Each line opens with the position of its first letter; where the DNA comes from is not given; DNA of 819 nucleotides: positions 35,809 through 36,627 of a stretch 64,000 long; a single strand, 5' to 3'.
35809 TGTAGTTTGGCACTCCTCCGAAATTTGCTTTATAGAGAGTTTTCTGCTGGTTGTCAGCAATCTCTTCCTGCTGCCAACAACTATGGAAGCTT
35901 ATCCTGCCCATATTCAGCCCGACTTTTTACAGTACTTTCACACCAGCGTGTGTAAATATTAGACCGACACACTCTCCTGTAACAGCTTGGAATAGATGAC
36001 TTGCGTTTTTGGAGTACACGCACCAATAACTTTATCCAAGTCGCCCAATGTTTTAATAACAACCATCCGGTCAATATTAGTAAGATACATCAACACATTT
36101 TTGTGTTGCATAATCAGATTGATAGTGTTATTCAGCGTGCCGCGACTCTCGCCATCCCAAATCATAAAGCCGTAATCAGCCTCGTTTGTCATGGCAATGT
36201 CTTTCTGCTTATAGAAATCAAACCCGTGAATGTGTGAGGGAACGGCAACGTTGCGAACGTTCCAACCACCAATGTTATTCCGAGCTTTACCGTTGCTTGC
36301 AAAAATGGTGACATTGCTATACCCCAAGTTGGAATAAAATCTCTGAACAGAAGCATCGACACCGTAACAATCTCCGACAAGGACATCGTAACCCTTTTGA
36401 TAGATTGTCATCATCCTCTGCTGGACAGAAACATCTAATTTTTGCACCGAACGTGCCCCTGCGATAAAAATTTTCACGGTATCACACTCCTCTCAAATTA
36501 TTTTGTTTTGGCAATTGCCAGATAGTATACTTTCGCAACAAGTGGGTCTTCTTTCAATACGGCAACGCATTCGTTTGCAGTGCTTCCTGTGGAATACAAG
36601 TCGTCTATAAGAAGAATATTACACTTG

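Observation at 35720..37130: Autonomous SLOG + ComF-type PRTase two-gene cassette in the lysis-attP accessory slot (top candidate for an undescribed system)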

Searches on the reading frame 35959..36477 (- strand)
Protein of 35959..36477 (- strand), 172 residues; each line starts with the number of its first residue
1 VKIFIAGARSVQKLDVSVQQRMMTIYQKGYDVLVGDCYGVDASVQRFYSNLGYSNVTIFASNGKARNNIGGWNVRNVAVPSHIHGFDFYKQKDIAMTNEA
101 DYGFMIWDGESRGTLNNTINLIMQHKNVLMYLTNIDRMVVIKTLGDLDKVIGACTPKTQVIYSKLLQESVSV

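Call 3: search_protein_families(library=pfam, proteins=[window:35959-36477:-], max_evalue=1)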
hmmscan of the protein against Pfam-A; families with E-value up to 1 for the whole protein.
window:35959-36477:- (172 aa): 0 families

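Call 4: search_protein_families(library=padloc, proteins=[window:35959-36477:-], max_evalue=1)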
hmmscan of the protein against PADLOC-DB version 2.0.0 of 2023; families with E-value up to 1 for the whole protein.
window:35959-36477:- (172 aa): 0 families

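Call 5: search_protein_families(library=phrogs, proteins=[window:35959-36477:-], max_evalue=1)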
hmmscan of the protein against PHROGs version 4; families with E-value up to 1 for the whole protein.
window:35959-36477:- (172 aa): 1 family
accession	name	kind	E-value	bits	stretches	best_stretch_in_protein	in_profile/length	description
phrog_19648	-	tail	0.047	14.2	1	46-105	117-171/232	long tail fiber protein proximal connector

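Call 6: search_protein_families(library=ncbifam, proteins=[window:35959-36477:-], max_evalue=1)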
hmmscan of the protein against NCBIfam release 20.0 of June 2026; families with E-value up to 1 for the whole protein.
window:35959-36477:- (172 aa): 0 families

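Call 8: search_solved_structures(query=window:35959-36477:-, max_evalue=10, show_alignments=2)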
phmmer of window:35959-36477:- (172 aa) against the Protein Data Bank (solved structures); distinct sequences matched with E-value up to 10: 1.
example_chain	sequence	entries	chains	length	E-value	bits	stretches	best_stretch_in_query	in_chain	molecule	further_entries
6pbg_A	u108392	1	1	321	0.59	13.4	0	83-115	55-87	Coatomer subunit alpha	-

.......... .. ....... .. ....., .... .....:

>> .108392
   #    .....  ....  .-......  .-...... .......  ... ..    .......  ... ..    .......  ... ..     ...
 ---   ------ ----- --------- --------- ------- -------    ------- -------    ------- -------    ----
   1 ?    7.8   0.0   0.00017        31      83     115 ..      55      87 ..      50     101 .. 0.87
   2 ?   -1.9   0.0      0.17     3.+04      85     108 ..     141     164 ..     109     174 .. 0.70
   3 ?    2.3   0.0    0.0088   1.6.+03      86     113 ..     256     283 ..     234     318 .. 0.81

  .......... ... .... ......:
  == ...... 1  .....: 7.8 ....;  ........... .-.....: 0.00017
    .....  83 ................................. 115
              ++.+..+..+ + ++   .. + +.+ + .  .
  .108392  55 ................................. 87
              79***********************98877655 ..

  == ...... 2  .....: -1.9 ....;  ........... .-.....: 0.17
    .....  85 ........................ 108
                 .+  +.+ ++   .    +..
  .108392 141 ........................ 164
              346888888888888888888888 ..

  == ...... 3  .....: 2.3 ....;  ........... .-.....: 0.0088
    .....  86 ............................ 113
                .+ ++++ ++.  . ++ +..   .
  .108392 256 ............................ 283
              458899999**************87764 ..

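Call 13: find_homologous_proteins(query=window:35959-36477:-)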
Query window:35959-36477:- (172 aa): 472 proteins with E <= 0.001 among 484 candidates; the best 120 are listed.
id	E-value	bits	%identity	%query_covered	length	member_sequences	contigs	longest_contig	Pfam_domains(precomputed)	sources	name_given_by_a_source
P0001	8.3e-109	379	99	100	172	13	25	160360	-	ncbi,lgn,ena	-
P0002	1.2e-99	349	91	100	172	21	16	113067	-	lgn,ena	-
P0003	2.1e-99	348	91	100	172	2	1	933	-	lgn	-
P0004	9.5e-93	327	85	100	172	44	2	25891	-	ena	-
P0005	1.1e-92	326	85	100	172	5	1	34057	-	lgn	-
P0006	1.4e-92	326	84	100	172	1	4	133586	-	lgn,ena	-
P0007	2.2e-90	319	83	100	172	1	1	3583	-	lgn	-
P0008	8.2e-86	304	79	98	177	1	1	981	-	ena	-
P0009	4.7e-84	298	81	93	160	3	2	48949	-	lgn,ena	-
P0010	5.5e-84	298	74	100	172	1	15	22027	-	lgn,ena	-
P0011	4.2e-83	295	73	99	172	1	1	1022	-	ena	-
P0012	1.5e-80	287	73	100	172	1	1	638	-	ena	-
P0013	2.4e-79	283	73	98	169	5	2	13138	-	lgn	-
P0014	6.1e-79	282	73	98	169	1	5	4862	-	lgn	-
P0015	1.6e-78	280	74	99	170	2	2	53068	-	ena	-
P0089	3.5e-59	217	58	98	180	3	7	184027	-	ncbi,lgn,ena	-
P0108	1.1e-57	213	55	100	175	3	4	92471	-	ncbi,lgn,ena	-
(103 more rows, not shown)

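Call 16: find_encoding_contigs(protein=P0108, flank=6000, max_places=3)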
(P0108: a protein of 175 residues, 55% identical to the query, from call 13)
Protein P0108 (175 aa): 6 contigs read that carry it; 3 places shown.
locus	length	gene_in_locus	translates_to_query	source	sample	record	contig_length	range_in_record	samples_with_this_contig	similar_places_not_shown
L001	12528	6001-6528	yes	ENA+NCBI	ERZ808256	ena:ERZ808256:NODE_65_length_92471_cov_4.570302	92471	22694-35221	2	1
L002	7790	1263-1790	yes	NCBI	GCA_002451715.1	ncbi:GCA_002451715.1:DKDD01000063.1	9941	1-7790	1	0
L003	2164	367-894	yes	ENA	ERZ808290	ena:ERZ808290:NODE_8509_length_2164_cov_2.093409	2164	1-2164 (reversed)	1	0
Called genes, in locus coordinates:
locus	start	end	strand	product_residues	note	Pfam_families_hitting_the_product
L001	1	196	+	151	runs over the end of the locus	PF12844:HTH_19, PF13560:HTH_31 (weak), PF01381:HTH_3, PF08281:Sigma70_r4_2 (faint), PF04545:Sigma70_r4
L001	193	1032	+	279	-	-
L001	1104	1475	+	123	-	-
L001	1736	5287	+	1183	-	PF01855:POR_N, PF17147:PFOR_II, PF01558:POR, PF10371:EKR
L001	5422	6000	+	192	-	-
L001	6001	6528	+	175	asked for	-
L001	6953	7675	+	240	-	-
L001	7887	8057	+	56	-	-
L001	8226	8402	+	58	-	-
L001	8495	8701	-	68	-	-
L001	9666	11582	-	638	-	PF00059:Lectin_C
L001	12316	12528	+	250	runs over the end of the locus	PF09997:DUF2238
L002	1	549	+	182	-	?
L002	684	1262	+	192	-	-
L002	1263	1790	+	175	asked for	-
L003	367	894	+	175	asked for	-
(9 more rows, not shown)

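Call 17: find_encoding_contigs(protein=P0089, flank=6000, max_places=3)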
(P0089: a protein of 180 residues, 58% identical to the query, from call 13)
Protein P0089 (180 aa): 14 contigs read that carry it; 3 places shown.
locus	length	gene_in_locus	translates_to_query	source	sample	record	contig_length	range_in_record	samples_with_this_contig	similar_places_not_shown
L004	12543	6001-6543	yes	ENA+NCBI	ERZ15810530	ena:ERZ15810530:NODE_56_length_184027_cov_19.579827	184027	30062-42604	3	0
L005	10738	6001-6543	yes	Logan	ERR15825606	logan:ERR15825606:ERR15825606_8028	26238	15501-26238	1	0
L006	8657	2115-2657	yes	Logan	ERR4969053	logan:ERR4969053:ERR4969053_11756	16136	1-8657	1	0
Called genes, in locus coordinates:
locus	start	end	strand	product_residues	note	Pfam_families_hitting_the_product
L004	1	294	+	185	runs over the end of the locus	PF07833:Cu_amine_oxidN1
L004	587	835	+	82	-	-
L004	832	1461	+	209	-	-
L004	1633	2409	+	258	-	-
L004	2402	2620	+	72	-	-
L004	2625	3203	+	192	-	-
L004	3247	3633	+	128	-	PF15933:RnlB_antitoxin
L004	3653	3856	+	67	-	-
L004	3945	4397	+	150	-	PF13274:SocA_Panacea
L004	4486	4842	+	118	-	-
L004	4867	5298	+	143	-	PF13274:SocA_Panacea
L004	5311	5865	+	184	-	-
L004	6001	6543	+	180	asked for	-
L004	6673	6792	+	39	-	-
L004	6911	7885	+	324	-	PF13614:AAA_31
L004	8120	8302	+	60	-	-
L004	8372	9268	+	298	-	PF20195:DUF6558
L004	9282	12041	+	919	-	-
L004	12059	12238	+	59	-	-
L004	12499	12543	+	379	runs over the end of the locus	PF00395:SLH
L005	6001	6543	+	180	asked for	-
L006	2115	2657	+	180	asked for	-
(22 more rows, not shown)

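Call 28: find_related_loci(query=A1, collection=genome_contigs, flank=6000)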
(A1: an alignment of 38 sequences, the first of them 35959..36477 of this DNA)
Query A1 (172 aa) in genome_contigs; peptide patterns used: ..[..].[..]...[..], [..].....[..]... (x = any residue, [..] = any of these).
73 stretches matched a pattern; 50 encode a relative of the query (tblastn E <= 1e-3); 50 distinct loci.
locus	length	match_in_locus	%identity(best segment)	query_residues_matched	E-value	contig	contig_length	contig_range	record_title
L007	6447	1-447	90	21-169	4e-91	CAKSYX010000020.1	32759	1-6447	MAG: uncultured Eubacteriales bacterium isolate REFINED_METABAT215_TOP10_CONTIGS_1500_ASSEMBLY_K77_MERGED__Hadza_PheChl_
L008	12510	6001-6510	70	1-170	3e-83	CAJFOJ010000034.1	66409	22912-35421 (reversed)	uncultured Ruminococcaceae bacterium isolate Coassembly_mag_349 genome assembly, contig: MAGpy_11413_min2k_bin_349_fak87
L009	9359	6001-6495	73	1-165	3e-82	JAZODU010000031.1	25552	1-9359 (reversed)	MAG: Eubacteriales bacterium isolate T1900044751_TS20190417.MAGScoT_cleanbin_000017 SGB_2214_k141_2023100, whole genome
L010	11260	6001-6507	62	1-169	3e-69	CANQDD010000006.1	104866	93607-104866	MAG: uncultured Clostridia bacterium isolate Lapin-001__bin71 genome assembly, contig: Lapin-001__NODE_271_length_104866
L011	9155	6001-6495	59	1-165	2e-68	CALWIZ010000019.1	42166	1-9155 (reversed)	MAG: uncultured Clostridia bacterium isolate BRZ_DH__bin49 genome assembly, contig: BRZ_DH__NODE_892_length_42166_cov_9.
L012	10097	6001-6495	59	1-165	2e-68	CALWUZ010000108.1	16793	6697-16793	MAG: uncultured Clostridia bacterium isolate E0_DM__bin125 genome assembly, contig: E0_DM__k127_783402, whole genome sho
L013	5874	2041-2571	56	1-172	7e-68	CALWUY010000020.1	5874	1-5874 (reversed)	MAG: uncultured Clostridia bacterium isolate E0_DP__bin66 genome assembly, contig: E0_DP__k127_549384, whole genome shot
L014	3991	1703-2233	56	1-172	4e-67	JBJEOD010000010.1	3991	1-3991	MAG: Acutalibacteraceae bacterium isolate PUNG01_bin.036 NODE_10475_length_3991_cov_6.751778, whole genome shotgun seque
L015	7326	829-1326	55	1-166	6e-65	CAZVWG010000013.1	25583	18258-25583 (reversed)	MAG TPA_asm: uncultured Ruminococcus sp. isolate SRP315200_co1_370 genome assembly, contig: NODE_3095_length_25583_cov_2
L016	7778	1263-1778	55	1-172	1e-64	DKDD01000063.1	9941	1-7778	MAG TPA_asm: Ruminococcaceae bacterium UBA6857 UBA6857_contig_1536, whole genome shotgun sequence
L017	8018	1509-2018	55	1-170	7e-65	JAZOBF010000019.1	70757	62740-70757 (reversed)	MAG: Acutalibacteraceae bacterium isolate T1900044759_TS20190225.MAGScoT_cleanbin_000001 SGB_2337_k141_2007816, whole ge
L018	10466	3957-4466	55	1-170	6e-65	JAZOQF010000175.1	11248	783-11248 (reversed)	MAG: Acutalibacteraceae bacterium isolate T1900045569_YK20190263.MAGScoT_cleanbin_000019 SGB_7962_k141_3637931, whole ge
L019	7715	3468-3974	60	1-169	8e-65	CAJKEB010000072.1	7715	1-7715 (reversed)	MAG TPA_asm: uncultured Clostridiales bacterium isolate ERR1305899-bin.49 genome assembly, contig: NODE_6980_length_7715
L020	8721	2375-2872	59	1-166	2e-63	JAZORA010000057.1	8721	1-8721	MAG: Eubacteriales bacterium isolate T1900045563_YK20190257.MAGScoT_cleanbin_000035 SGB_7920_k141_86354, whole genome sh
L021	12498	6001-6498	55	1-166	3e-60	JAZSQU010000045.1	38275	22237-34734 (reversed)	MAG: Acutalibacteraceae bacterium isolate T1900044541_TS20190007.MAGScoT_cleanbin_000007 SGB_69_k141_1634252, whole geno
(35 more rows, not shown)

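Call 29: find_related_loci(query=A1, collection=viral_contigs, flank=6000)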
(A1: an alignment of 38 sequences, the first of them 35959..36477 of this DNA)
Query A1 (172 aa) in viral_contigs; peptide patterns used: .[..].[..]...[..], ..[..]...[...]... (x = any residue, [..] = any of these).
30 stretches matched a pattern, but none encodes a relative of the query by tblastn (E <= 1e-3).

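Call 31: predict_structure(alignment_id=A1)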
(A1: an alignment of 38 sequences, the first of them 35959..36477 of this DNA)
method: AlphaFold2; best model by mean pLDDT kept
length: 172 residues; sequences in the alignment: 38
mean_pLDDT: 94.9   pTM: 0.90
mean pLDDT of the five models: 94.9, 94.7, 94.3, 94.3, 93.7
residues with pLDDT >= 90: 160; 70-90: 9; 50-70: 1; < 50: 2
segments of 3 or more residues with pLDDT < 50: none
pLDDT, mean of each block of 10 residues (from residue 1): 97 96 98 96 98 98 94 96 88 96 97 96 98 95 97 95 89 41
secondary structure, 60 per line:
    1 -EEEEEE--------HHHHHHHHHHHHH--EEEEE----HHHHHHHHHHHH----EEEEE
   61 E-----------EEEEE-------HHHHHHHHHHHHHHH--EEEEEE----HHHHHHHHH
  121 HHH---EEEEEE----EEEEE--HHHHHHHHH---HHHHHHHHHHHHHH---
elements in order: E2-7 H16-28 E31-35 H40-51 E56-61 E73-77 H85-99 E102-107 H112-123 E127-132 E137-141 H144-152 H156-169

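Call 35: fold_search(model_id=the predicted structure, library=pdb)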
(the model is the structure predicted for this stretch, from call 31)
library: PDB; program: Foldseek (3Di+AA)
matches with E <= 10: 1264; with E <= 0.001: 10
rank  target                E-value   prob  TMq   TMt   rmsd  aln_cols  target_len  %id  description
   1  8zva                  6.7e-05  1.00  0.60  0.35   3.6       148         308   12  structure of ShosA from E.coli APEC O1 (released 2025-04-09)
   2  5mll_B                1.9e-04  1.00  0.56  0.46  10.7       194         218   11  Structure of HpDprA at 1.9 Angstroms resolution (released 2017-12-20)
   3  5mll_A                2.0e-04  1.00  0.60  0.49   9.8       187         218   12  Structure of HpDprA at 1.9 Angstroms resolution (released 2017-12-20)
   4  2a33_B                2.0e-04  1.00  0.52  0.52   9.0       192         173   18  X-Ray Structure of a Lysine Decarboxylase-Like Protein from Arabidopsis Thaliana Gene AT2G37210 (released 2005-07-19)
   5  4ljk_D                2.3e-04  1.00  0.60  0.50   9.3       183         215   14  Structural insights into the unique single-stranded DNA binding mode of DNA processing protein A from Helicobacter pyl (released 2014-01-01)
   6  4ljk_G                2.5e-04  1.00  0.62  0.51   9.7       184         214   14  Structural insights into the unique single-stranded DNA binding mode of DNA processing protein A from Helicobacter pyl (released 2014-01-01)
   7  4ljr_A                3.1e-04  1.00  0.60  0.50   9.7       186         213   12  Structural insights into the unique single-stranded DNA binding mode of DNA processing protein A from Helicobacter pyl (released 2014-01-01)
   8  4ljk_B                3.3e-04  1.00  0.60  0.49   9.8       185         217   14  Structural insights into the unique single-stranded DNA binding mode of DNA processing protein A from Helicobacter pyl (released 2014-01-01)
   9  4ljk_F                7.5e-04  1.00  0.61  0.49   9.8       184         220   13  Structural insights into the unique single-stranded DNA binding mode of DNA processing protein A from Helicobacter pyl (released 2014-01-01)
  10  4ljl_A                9.0e-04  1.00  0.59  0.48  10.1       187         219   13  Structural insights into the unique single-stranded DNA binding mode of DNA processing protein A from Helicobacter pyl (released 2014-01-01)
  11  4ljk_A                1.1e-03  1.00  0.56  0.46  10.8       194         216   11  Structural insights into the unique single-stranded DNA binding mode of DNA processing protein A from Helicobacter pyl (released 2014-01-01)
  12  8e4n_A                1.3e-03  0.99  0.47  0.12   8.3       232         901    9  The closed C1-state mouse TRPM8 structure in complex with PI(4,5)P2 (released 2022-10-26)
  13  6y01_AAA              2.0e-03  1.00  0.58  0.60   9.3       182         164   13  The structure of the molybdenum cofactor binding protein from the phototrophic bacterium Rippkaea orientalis (released 2020-09-16)
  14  2nx2                  2.3e-03  1.00  0.53  0.51   7.4       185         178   13  Crystal structure of protein ypsA from Bacillus subtilis, Pfam DUF1273 (released 2006-12-19)
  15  3maj                  5.7e-03  1.00  0.60  0.32   8.4       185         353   13  Crystal structure of putative DNA processing protein DprA from Rhodopseudomonas palustris CGA009 (released 2010-05-12)
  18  5wq3_C                9.4e-03  0.99  0.54  0.46   9.4       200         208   12  Crystal structure of type-II LOG from Corynebacterium glutamicum (released 2017-04-12)
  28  7uxs_A                2.8e-02  0.95  0.51  0.46  11.0       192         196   11  Crystal structure of the BcThsA SLOG domain in complex with 3'cADPR (released 2022-09-07)
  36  1t35_E                4.7e-02  0.93  0.52  0.49   6.6       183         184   12  CRYSTAL STRUCTURE OF A HYPOTHETICAL PROTEIN YVDD- A PUTATIVE LYSINE DECARBOXYLASE (released 2004-05-04)
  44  1t35_A                6.0e-02  0.87  0.50  0.49   6.9       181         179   14  CRYSTAL STRUCTURE OF A HYPOTHETICAL PROTEIN YVDD- A PUTATIVE LYSINE DECARBOXYLASE (released 2004-05-04)
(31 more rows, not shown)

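Call 42: search_solved_structures(query=A1, max_evalue=10, show_alignments=3)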
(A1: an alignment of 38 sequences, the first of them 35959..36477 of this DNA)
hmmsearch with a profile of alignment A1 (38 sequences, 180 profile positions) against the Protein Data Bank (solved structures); distinct sequences matched with E-value up to 10: 4.
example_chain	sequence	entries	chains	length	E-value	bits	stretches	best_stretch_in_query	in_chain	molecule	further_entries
3re2_A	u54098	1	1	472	0.14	14.9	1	27-106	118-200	Predicted protein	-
8a9m_A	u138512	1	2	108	0.19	14.5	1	84-133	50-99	Agglutinin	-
5h3w_A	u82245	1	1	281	1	12.1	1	110-153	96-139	Fibronectin/fibrinogen binding protein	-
5h3w_B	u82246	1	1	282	1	12.1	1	110-153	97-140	Fibronectin/fibrinogen binding protein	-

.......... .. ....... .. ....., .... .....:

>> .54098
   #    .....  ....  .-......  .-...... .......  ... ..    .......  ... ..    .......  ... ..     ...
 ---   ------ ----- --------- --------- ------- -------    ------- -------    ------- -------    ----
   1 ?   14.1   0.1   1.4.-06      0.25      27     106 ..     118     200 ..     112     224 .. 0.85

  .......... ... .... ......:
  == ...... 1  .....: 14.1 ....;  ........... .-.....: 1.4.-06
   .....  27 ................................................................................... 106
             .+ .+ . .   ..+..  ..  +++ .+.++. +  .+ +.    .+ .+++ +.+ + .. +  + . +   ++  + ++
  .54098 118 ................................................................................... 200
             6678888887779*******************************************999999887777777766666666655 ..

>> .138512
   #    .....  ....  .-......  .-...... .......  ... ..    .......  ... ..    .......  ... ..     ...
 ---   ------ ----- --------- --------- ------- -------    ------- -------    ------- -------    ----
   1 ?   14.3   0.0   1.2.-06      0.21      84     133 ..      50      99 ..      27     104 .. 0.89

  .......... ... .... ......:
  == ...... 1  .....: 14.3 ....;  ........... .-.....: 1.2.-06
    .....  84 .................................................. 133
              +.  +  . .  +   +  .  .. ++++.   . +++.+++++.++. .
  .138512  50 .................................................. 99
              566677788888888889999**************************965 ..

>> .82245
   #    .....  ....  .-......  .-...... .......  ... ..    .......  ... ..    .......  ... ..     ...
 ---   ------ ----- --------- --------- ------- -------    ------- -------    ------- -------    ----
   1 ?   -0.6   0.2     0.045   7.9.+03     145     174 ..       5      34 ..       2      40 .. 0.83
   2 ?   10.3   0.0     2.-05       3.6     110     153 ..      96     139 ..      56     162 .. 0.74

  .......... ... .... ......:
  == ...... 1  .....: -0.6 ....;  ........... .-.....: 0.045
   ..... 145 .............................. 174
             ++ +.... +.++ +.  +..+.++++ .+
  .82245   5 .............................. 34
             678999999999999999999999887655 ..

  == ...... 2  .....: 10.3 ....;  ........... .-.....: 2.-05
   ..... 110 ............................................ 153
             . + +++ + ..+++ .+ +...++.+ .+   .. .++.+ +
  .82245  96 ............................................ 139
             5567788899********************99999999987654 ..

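Call 44: search_protein_families(library=padloc, alignment_id=A1, max_evalue=1)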
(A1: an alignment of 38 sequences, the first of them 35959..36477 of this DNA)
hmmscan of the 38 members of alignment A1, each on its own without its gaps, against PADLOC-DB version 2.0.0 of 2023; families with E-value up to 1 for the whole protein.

A. member 1, window:35959-36477:- (172 aa): 0 families

B. families by the number of members that match (of 38 scanned): 1 family
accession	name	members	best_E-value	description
PDLC03961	ShosA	2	0.00077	-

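Call 51: search_dna_similar(query=window:35959-36477:-, collection=phages, mode=protein, max_evalue=0.001)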
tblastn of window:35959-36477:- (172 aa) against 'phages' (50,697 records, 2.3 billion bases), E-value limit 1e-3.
No match.
